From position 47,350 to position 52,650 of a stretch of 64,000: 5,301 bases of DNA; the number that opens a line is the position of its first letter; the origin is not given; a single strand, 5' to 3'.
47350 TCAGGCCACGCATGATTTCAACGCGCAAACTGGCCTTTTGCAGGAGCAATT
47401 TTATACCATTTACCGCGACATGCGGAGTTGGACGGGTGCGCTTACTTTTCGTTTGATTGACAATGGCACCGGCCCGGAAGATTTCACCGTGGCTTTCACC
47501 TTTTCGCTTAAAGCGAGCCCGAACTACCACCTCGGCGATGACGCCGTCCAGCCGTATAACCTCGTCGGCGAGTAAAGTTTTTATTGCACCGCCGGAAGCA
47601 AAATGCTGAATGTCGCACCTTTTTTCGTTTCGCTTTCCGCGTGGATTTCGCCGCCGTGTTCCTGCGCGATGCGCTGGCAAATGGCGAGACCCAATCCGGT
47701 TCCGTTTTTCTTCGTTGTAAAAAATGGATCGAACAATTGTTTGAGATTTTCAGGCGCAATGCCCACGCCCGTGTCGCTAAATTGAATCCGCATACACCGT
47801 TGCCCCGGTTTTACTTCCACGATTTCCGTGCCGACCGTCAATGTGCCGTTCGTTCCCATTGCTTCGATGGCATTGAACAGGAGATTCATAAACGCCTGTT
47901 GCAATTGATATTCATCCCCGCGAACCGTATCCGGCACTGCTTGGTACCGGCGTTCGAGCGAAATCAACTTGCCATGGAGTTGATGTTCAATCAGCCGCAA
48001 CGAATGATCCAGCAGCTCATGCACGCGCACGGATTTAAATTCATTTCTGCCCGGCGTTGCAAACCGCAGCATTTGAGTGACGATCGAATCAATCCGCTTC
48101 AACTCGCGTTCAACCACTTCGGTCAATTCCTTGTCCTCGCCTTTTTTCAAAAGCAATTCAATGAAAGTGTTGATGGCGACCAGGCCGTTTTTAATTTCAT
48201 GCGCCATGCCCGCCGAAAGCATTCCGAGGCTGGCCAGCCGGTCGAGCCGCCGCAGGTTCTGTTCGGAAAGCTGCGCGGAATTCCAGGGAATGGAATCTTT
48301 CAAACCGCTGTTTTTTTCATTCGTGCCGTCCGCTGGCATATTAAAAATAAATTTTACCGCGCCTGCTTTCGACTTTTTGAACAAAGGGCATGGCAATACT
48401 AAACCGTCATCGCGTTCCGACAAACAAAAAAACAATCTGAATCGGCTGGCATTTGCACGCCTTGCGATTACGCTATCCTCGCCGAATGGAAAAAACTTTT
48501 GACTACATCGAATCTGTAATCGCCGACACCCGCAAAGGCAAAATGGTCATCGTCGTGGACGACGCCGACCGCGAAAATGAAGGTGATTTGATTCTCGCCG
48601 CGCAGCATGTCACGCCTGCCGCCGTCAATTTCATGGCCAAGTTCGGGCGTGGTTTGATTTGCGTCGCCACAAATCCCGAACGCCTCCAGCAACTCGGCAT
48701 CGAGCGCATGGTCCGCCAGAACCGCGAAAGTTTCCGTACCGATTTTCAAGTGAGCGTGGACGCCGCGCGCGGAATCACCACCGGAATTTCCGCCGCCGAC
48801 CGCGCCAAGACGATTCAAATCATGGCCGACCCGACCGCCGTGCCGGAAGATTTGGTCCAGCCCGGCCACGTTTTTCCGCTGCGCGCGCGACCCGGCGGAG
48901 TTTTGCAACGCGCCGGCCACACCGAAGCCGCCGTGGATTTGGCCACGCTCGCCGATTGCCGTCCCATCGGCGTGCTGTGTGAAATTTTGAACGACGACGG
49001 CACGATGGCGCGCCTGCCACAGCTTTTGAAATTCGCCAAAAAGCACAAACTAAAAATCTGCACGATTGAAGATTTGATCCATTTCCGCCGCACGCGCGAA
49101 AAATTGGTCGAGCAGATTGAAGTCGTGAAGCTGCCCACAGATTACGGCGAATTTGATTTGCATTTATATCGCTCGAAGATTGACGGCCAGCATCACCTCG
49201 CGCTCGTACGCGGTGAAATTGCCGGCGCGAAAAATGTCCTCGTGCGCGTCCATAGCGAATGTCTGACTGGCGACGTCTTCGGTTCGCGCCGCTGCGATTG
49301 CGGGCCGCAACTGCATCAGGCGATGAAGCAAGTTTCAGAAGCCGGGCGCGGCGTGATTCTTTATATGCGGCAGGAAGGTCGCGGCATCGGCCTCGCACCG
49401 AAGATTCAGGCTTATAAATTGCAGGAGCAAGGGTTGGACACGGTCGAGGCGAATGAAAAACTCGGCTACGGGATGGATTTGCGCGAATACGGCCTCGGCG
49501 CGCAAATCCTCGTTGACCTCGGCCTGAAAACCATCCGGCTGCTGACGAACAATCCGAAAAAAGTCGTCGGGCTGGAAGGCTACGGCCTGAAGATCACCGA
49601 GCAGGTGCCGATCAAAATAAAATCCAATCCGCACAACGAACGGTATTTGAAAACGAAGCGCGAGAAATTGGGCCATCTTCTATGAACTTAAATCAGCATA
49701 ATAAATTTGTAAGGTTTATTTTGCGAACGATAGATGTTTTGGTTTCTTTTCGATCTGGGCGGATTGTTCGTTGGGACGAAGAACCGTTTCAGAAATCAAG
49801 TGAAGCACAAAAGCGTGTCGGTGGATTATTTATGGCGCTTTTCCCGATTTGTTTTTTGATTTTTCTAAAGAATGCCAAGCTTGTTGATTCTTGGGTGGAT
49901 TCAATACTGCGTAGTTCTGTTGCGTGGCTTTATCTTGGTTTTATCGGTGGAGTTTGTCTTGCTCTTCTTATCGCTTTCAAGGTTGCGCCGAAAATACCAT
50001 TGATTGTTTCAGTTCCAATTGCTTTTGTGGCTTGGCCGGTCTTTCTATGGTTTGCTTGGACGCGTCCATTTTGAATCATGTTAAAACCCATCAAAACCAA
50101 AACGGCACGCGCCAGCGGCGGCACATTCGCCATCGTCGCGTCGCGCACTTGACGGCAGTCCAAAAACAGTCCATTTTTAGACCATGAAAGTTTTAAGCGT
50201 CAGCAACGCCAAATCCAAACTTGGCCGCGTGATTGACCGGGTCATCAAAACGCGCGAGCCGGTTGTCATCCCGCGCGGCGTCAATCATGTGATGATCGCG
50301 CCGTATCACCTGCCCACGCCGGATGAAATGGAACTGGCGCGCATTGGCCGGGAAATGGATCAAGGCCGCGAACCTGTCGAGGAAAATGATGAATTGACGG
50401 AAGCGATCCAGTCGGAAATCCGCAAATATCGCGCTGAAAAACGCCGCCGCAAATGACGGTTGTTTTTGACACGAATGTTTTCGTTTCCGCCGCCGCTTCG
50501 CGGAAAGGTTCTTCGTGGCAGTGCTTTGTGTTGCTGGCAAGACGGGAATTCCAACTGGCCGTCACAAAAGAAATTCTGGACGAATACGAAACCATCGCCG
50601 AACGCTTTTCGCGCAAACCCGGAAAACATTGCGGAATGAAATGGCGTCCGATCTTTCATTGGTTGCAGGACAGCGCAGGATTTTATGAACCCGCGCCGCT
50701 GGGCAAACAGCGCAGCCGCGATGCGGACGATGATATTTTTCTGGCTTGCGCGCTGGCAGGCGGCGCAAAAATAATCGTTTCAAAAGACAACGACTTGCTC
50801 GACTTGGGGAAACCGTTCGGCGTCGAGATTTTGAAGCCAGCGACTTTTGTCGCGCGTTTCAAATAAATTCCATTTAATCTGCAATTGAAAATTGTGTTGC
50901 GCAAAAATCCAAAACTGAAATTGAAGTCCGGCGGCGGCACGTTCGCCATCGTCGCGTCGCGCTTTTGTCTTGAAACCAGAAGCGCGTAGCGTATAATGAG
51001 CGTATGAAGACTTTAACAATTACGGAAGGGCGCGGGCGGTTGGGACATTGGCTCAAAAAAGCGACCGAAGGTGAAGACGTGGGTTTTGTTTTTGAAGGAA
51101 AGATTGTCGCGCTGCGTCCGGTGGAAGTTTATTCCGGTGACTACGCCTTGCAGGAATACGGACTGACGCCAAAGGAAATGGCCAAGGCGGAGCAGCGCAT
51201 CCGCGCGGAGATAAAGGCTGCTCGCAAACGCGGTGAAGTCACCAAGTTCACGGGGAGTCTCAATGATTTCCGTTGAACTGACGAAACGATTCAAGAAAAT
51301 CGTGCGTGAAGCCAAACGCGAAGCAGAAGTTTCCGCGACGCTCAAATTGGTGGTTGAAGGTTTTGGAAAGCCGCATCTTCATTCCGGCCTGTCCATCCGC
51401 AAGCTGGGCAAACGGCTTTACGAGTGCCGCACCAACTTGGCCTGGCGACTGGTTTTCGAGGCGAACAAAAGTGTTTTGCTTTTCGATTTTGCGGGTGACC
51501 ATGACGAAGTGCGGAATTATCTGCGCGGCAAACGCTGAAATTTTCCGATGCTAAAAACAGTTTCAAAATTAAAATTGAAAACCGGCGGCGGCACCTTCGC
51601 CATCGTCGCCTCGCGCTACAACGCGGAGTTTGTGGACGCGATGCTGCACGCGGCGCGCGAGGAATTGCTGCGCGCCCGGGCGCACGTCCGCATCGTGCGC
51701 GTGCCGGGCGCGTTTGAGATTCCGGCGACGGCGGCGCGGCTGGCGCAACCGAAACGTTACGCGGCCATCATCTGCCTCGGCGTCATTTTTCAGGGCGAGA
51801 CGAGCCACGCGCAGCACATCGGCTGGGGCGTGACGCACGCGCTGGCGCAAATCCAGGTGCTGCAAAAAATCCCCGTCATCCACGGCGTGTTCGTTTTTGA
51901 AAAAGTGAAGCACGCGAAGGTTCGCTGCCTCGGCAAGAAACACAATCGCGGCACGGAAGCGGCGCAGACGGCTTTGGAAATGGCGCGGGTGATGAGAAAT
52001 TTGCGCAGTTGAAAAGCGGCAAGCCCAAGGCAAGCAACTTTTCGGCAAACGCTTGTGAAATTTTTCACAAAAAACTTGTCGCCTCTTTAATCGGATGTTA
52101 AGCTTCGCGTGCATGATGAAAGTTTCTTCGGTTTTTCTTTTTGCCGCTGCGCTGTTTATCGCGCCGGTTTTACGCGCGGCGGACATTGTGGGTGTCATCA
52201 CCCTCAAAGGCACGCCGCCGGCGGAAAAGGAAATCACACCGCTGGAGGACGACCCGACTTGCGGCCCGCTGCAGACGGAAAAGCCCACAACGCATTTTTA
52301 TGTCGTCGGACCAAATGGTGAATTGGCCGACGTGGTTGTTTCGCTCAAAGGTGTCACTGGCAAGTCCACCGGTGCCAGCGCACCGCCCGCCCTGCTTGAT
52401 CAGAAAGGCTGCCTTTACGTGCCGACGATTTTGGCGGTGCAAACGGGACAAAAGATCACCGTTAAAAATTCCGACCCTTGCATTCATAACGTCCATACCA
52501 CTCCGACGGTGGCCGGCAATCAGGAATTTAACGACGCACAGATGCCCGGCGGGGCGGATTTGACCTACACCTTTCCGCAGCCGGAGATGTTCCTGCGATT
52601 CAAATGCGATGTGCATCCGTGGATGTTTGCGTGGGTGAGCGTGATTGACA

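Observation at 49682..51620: Triplicated ribH 5' end brackets two toxin-antitoxin cassettes inserted between ribBA and ribH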

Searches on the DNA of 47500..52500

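Call 78: search_rna_families(source=window, start=47500, end=52500, threshold=evalue, max_evalue=1)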
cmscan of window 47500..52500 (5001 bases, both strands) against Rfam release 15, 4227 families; matches with E-value up to 1: 1.
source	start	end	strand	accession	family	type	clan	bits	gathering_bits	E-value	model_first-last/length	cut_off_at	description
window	48150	48191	-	RF00032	Histone3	Cis-reg;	-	17.1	34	0.74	1-46/46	no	Histone 3' UTR stem-loop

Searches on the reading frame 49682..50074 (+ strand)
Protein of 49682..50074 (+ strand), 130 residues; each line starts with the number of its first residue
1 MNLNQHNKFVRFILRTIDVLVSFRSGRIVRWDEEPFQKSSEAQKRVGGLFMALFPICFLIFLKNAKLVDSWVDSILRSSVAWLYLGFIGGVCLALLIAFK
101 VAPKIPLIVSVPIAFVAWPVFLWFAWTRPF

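Call 6: search_protein_families(library=pfam, proteins=[window:49682-50074:+], max_evalue=0.01)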
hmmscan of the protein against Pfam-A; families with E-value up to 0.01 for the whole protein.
window:49682-50074:+ (130 aa): 0 families

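Call 7: search_protein_families(library=ncbifam, proteins=[window:49682-50074:+], max_evalue=0.01)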
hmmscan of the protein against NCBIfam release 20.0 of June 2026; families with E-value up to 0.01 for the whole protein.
window:49682-50074:+ (130 aa): 0 families

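Call 23: search_protein_families(library=pfam, proteins=[window:49682-50074:+], max_evalue=1)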
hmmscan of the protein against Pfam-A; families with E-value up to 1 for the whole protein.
window:49682-50074:+ (130 aa): 0 families

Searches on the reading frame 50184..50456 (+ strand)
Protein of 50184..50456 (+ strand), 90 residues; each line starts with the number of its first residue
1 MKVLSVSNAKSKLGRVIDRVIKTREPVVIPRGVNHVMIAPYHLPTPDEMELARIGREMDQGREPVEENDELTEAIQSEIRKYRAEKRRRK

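Call 6: search_protein_families(library=pfam, proteins=[window:50184-50456:+], max_evalue=0.01)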
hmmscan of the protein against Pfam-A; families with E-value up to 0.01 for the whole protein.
window:50184-50456:+ (90 aa): 1 family
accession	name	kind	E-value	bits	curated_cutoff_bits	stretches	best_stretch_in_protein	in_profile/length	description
PF02604.26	PhdYeFM_antitox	-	2.6e-06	27.5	29.8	1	1-31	1-31/74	Antitoxin Phd_YefM, type II toxin-antitoxin system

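Call 7: search_protein_families(library=ncbifam, proteins=[window:50184-50456:+], max_evalue=0.01)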
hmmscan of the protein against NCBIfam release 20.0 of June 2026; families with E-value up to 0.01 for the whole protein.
window:50184-50456:+ (90 aa): 0 families
